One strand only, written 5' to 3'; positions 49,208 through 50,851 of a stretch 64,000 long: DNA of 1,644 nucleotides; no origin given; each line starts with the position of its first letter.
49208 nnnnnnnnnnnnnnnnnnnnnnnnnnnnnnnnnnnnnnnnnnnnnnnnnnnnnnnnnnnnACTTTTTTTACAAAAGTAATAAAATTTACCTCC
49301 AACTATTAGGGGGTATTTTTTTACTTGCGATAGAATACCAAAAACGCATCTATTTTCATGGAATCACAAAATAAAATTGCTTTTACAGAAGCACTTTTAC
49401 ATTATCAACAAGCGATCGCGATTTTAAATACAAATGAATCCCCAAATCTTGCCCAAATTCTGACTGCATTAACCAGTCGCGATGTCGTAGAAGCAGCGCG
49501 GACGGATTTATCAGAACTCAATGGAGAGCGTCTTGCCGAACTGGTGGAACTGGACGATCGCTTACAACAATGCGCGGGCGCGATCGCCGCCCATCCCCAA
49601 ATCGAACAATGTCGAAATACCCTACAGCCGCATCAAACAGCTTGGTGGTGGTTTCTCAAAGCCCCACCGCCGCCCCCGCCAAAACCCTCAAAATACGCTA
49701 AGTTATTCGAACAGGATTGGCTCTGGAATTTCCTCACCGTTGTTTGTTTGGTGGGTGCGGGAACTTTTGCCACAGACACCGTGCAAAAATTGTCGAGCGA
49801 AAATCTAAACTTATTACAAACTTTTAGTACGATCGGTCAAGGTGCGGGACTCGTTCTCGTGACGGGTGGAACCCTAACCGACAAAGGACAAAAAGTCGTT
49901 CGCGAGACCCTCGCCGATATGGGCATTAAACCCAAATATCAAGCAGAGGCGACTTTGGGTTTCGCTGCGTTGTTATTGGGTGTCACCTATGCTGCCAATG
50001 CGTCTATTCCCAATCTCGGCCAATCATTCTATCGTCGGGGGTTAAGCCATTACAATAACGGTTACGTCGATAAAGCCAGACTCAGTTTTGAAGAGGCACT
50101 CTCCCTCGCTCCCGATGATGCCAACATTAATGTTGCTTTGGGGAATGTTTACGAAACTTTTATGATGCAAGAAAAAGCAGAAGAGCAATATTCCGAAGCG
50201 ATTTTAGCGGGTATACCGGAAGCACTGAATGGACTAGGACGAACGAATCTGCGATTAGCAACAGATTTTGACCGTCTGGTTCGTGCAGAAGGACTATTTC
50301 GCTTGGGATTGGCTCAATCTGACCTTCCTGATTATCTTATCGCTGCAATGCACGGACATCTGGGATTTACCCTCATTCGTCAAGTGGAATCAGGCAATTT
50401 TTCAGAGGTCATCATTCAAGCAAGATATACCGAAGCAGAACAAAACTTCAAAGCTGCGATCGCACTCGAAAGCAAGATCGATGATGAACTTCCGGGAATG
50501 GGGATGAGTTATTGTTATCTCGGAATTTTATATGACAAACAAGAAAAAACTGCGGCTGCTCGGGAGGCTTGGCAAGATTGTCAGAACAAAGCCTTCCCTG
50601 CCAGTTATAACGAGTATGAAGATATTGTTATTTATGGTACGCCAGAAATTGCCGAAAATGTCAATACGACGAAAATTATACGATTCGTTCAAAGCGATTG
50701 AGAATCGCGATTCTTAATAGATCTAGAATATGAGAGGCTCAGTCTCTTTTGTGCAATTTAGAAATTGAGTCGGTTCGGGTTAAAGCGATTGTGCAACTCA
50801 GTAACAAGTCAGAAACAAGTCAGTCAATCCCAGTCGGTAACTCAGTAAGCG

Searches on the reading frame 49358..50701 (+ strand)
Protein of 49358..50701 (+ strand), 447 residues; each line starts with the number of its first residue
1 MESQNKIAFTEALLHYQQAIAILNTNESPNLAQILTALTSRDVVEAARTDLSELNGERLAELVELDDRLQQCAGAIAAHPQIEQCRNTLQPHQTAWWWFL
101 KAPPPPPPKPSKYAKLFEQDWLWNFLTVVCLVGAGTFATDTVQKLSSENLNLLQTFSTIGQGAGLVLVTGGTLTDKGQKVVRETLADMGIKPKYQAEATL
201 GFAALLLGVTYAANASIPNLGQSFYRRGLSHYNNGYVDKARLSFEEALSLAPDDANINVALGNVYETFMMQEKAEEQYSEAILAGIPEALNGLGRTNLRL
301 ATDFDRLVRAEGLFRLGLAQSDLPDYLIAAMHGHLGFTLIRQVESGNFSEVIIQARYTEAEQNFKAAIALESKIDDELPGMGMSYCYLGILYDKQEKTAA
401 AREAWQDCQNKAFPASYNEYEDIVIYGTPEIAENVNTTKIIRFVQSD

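Call 3: search_protein_families(library=pfam, proteins=[window:49358-50701:+])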
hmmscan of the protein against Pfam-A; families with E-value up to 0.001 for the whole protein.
window:49358-50701:+ (447 aa): 8 families
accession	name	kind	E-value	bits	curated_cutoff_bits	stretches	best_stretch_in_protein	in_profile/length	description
PF07719.23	TPR_2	-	4.6e-11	42.4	27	1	224-254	4-34/34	Tetratricopeptide repeat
PF00515.34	TPR_1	-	3.4e-09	36.6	27.8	0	223-254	3-34/34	Tetratricopeptide repeat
PF13424.12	TPR_12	-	2.8e-08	34.3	30.1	1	354-404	16-67/77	Tetratricopeptide repeat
PF13432.12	TPR_16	-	5.1e-06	27.3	32.7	0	225-266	1-42/65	Tetratricopeptide repeat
PF13181.12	TPR_8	-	0.00016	22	25.7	0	222-254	2-34/34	Tetratricopeptide repeat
PF13431.12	TPR_17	-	0.0005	20.6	24.4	0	244-275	2-33/34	Tetratricopeptide repeat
PF13174.12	TPR_6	-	0.00055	20.9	26.3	0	223-253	2-32/33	Tetratricopeptide repeat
PF13414.12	TPR_11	-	0.00084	19.4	26.8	1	229-266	2-39/42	TPR repeat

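Call 4: search_protein_families(library=ncbifam, proteins=[window:49358-50701:+])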
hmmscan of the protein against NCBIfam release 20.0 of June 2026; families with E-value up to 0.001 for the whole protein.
window:49358-50701:+ (447 aa): 5 families
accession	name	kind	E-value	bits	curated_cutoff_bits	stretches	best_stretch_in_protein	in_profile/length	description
TIGR02521.1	type_IV_pilW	equivalog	9.8e-07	28.5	154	1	227-282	37-92/234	type IV pilus biogenesis/stability protein PilW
NF033762.1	social_mot_Tgl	equivalog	7.5e-06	25.5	225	0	225-403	35-191/252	social motility TPR repeat lipoprotein Tgl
TIGR02917.1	PEP_TPR_lipo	equivalog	0.00015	19.8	312.2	0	215-282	459-526/899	XrtA/PEP-CTERM system TPR-repeat protein PrsT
NF047371.1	FlcA_CTERM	equivalog_domain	0.00018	20.1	300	1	224-282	476-534/646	periplasmic flagellar collar protein FlcA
NF008391.2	PRK11189.1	equivalog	0.00046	19.8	250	0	166-267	13-111/297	lipoprotein NlpI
